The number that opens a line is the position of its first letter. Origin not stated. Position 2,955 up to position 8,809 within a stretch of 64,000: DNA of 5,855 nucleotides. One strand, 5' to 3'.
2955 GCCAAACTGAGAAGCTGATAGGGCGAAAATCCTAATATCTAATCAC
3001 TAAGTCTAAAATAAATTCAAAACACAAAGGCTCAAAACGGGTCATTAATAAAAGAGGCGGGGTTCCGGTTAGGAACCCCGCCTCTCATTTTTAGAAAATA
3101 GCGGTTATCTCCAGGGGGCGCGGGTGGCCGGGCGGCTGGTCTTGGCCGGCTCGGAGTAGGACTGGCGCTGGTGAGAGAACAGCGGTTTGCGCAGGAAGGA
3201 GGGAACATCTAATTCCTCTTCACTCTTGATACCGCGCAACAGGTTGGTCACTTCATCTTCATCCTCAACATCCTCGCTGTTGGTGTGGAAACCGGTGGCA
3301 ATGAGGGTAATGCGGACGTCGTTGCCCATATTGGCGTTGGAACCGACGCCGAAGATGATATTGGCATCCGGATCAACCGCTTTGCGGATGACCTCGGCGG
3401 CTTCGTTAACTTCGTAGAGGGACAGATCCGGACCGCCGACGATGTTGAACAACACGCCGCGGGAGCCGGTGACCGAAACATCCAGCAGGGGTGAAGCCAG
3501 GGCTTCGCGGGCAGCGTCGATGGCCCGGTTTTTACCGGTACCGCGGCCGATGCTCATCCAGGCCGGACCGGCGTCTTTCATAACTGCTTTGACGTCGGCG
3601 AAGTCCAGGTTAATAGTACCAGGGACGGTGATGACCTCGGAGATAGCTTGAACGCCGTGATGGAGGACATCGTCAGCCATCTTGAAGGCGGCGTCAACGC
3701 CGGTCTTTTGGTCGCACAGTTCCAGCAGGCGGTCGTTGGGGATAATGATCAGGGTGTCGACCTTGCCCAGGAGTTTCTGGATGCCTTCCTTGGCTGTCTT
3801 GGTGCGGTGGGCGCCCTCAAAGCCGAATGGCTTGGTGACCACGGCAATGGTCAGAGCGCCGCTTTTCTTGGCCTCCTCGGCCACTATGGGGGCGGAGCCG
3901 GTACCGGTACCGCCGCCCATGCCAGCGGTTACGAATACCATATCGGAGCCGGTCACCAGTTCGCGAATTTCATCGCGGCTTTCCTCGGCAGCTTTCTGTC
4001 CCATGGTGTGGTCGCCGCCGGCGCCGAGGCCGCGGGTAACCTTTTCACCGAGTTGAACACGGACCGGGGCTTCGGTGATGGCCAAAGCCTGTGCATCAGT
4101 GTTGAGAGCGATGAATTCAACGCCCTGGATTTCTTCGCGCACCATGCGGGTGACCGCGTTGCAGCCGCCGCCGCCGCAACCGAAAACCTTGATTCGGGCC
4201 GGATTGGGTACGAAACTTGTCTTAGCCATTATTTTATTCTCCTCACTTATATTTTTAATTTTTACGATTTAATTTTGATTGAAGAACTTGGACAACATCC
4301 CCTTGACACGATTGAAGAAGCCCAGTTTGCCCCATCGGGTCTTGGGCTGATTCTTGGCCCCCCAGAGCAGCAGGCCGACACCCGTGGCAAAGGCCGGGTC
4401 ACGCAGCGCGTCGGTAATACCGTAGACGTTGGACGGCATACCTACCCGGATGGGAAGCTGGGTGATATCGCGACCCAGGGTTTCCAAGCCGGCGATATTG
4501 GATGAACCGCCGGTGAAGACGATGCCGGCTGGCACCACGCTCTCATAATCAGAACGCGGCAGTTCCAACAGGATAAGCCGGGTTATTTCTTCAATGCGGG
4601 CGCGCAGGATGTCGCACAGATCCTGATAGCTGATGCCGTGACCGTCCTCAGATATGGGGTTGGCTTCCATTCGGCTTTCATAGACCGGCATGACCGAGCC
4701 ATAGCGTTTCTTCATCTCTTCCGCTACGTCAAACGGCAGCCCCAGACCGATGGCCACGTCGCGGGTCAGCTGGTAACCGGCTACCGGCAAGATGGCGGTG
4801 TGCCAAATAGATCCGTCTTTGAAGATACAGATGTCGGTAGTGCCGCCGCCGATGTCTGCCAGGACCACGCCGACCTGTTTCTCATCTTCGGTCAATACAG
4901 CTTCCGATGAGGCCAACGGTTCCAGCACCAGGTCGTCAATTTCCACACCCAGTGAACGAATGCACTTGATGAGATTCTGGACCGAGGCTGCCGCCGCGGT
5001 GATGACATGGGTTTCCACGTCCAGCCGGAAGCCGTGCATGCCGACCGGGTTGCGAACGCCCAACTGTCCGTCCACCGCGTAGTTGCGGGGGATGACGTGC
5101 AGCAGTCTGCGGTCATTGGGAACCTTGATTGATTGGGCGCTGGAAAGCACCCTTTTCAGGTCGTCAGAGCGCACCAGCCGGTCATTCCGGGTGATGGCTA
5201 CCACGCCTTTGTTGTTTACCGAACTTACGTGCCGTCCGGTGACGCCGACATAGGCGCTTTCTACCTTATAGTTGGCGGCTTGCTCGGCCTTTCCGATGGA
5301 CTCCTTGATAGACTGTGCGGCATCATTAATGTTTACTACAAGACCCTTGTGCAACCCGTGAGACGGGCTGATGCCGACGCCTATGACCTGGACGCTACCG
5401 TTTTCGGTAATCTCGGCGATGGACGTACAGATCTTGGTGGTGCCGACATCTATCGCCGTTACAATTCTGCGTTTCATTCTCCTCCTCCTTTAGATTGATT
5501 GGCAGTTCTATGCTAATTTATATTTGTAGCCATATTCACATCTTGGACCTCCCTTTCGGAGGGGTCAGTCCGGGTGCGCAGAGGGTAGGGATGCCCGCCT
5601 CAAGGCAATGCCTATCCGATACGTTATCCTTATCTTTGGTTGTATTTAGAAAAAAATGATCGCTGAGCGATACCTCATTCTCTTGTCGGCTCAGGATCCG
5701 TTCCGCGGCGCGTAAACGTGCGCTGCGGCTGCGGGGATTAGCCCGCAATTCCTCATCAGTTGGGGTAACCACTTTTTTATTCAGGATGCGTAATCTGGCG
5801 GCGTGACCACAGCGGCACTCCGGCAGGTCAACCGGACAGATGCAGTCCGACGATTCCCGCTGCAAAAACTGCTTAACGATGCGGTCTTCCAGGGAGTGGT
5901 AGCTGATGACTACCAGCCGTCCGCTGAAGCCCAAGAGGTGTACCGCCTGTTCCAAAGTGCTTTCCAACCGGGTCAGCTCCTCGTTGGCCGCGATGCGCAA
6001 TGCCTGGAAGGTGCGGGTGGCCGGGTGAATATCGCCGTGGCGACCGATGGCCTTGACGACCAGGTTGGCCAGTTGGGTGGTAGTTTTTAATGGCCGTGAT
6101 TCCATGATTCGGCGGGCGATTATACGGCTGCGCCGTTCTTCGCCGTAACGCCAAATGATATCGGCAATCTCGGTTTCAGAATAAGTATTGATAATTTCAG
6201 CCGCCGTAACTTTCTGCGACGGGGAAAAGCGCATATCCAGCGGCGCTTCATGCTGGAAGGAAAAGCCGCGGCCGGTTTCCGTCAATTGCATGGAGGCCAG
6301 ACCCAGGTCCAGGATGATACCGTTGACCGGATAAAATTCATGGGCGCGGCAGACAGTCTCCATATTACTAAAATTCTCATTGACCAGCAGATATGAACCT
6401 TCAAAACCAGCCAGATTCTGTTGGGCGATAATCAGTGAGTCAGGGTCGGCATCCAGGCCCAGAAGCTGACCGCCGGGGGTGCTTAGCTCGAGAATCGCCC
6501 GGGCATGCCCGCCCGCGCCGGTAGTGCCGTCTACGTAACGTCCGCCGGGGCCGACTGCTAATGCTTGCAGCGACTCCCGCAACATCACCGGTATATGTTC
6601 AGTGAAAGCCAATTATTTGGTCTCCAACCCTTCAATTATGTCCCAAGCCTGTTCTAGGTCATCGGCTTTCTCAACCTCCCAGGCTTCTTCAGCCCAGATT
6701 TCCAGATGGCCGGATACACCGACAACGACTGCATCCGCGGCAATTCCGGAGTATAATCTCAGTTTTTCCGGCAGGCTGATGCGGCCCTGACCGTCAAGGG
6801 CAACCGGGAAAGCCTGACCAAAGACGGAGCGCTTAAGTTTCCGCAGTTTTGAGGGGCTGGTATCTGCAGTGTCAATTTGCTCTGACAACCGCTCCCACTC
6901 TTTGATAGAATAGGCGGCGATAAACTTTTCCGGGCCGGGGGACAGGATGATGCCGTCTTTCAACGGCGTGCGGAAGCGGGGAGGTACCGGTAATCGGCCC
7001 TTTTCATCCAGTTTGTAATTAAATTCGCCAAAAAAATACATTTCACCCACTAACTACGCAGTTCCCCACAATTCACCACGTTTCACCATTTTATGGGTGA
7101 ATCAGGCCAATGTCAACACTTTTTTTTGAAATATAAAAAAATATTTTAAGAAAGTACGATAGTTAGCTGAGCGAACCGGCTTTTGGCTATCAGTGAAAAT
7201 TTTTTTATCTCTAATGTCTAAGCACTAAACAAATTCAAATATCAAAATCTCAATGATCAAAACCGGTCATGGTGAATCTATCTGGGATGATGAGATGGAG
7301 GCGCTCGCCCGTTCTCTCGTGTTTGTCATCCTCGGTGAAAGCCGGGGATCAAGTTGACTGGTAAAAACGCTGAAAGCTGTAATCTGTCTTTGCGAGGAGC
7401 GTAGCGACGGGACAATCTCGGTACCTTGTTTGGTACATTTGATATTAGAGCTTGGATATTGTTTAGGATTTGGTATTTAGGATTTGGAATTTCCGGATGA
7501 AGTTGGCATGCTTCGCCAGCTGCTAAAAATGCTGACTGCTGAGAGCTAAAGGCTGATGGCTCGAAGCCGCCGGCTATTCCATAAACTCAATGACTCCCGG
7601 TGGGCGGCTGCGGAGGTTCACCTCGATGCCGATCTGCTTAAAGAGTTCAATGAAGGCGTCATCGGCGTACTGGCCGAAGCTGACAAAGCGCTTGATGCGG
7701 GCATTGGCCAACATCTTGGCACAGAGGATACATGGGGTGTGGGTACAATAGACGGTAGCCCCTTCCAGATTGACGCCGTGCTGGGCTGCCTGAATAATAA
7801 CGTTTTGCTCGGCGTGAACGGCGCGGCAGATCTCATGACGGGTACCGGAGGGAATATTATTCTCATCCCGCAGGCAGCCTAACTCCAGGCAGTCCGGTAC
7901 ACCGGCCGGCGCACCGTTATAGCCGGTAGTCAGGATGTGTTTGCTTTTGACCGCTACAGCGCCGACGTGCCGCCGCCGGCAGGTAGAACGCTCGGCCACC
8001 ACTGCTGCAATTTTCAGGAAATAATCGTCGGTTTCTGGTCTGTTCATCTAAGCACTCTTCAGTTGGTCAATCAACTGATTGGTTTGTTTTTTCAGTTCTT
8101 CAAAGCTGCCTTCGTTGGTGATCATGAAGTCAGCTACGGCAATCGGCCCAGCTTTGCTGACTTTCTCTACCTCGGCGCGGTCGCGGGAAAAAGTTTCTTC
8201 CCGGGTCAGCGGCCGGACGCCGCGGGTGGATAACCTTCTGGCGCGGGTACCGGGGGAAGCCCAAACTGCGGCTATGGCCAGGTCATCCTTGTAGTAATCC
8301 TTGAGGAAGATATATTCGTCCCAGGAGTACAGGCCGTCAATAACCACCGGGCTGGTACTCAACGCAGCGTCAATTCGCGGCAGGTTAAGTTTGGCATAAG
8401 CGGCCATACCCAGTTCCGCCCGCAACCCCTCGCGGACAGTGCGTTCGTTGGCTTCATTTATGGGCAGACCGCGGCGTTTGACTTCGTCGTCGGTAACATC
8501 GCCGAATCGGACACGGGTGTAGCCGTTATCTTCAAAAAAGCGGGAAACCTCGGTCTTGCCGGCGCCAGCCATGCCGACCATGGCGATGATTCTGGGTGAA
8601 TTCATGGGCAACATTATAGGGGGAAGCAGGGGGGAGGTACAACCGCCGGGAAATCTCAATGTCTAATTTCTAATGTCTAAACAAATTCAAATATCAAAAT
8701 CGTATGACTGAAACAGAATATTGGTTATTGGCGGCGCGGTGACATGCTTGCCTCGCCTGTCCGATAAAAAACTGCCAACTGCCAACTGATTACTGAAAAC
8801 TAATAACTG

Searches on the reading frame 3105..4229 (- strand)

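Call 32: search_protein_families(library=pfam, proteins=[window:3105-4229:-], max_evalue=0.01)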
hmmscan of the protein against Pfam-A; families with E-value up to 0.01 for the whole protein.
window:3105-4229:- (374 aa): 2 families
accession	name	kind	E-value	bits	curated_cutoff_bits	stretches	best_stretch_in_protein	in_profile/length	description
PF00091.31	Tubulin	-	4e-50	171.2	33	1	12-173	1-190/190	Tubulin/FtsZ family, GTPase domain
PF12327.13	FtsZ_C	-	7.1e-31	106.8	27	1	221-314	1-94/95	FtsZ family, C-terminal domain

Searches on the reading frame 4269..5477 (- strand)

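Call 32: search_protein_families(library=pfam, proteins=[window:4269-5477:-], max_evalue=0.01)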
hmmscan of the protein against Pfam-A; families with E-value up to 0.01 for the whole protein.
window:4269-5477:- (402 aa): 6 families
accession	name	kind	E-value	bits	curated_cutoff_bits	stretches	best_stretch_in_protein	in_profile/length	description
PF14450.12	FtsA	-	3.1e-39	134.7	31.8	2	205-368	1-127/127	Cell division protein FtsA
PF02491.25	SHS2_FTSA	-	3.7e-27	94.9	25.4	1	81-160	1-79/79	SHS2 domain inserted in FTSA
PF06723.19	MreB_Mbl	-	7.5e-09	35.3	27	1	198-346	141-304/327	MreB/Mbl protein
PF11104.14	PilM_2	-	3.6e-06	26.6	27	1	192-258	170-236/340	Type IV pilus assembly protein PilM;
PF06277.17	EutA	-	4.8e-05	22.9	27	1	198-240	139-181/475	Ethanolamine utilisation protein EutA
PF08841.16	DDR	-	0.00044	19.8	24.6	1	175-258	106-190/328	Diol dehydratase reactivase ATPase-like domain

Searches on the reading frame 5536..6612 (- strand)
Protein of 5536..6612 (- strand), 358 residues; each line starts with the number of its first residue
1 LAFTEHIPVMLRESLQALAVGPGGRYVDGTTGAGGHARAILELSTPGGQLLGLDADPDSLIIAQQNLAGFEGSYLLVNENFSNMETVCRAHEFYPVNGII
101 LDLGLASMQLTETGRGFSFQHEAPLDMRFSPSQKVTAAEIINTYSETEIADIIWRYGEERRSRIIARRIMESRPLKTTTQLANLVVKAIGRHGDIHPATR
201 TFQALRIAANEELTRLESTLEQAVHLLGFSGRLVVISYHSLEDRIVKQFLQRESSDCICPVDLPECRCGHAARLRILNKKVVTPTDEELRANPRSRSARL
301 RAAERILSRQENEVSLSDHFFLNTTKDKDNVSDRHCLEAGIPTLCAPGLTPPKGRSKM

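Call 32: search_protein_families(library=pfam, proteins=[window:5536-6612:-], max_evalue=0.01)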
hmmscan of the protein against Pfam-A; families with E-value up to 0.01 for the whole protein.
window:5536-6612:- (358 aa): 1 family
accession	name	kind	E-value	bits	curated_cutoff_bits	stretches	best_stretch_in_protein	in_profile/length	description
PF01795.25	Methyltransf_5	-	4.5e-104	348.7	27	1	5-306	3-309/309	MraW methylase family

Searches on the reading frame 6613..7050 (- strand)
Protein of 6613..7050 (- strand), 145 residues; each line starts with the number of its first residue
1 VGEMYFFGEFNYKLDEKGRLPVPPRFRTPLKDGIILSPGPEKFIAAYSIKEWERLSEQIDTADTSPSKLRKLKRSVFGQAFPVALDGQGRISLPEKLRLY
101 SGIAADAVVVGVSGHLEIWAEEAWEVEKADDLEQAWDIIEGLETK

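Call 32: search_protein_families(library=pfam, proteins=[window:6613-7050:-], max_evalue=0.01)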
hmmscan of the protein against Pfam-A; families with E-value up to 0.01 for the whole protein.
window:6613-7050:- (145 aa): 1 family
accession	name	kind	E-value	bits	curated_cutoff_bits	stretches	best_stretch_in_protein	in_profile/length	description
PF02381.23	MraZ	-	1.4e-24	86.3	23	2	77-125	2-50/72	MraZ protein, putative antitoxin-like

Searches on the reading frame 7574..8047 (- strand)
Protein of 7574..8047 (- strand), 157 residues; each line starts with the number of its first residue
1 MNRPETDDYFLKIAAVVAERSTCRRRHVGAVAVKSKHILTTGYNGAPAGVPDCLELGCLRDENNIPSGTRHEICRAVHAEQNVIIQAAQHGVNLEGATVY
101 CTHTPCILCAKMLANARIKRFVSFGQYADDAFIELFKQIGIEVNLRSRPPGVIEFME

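Call 8: search_protein_families(library=pfam, proteins=[window:7574-8047:-], max_evalue=0.001)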
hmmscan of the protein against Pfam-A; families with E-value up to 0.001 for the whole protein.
window:7574-8047:- (157 aa): 3 families
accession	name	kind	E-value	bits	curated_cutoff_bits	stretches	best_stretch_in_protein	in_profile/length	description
PF00383.29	dCMP_cyt_deam_1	-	8.3e-25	87.1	25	1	5-122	2-99/102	Cytidine and deoxycytidylate deaminase zinc-binding region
PF14437.12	MafB19-deam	-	3.5e-17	63.1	27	1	6-130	3-106/142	MafB19-like deaminase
PF14439.12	Bd3614-deam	-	0.00048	20.5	38.5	1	76-116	34-77/113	Bd3614-like deaminase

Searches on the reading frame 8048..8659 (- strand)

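Call 8: search_protein_families(library=pfam, proteins=[window:8048-8659:-], max_evalue=0.001)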
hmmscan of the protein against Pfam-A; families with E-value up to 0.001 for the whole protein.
window:8048-8659:- (203 aa): 2 families
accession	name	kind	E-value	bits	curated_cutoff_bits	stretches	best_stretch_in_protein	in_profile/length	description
PF13238.12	AAA_18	-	2.4e-10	41.4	29.4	1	25-150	1-115/128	AAA domain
PF13207.12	AAA_17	-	2.2e-05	25.2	27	1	28-146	1-123/136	AAA domain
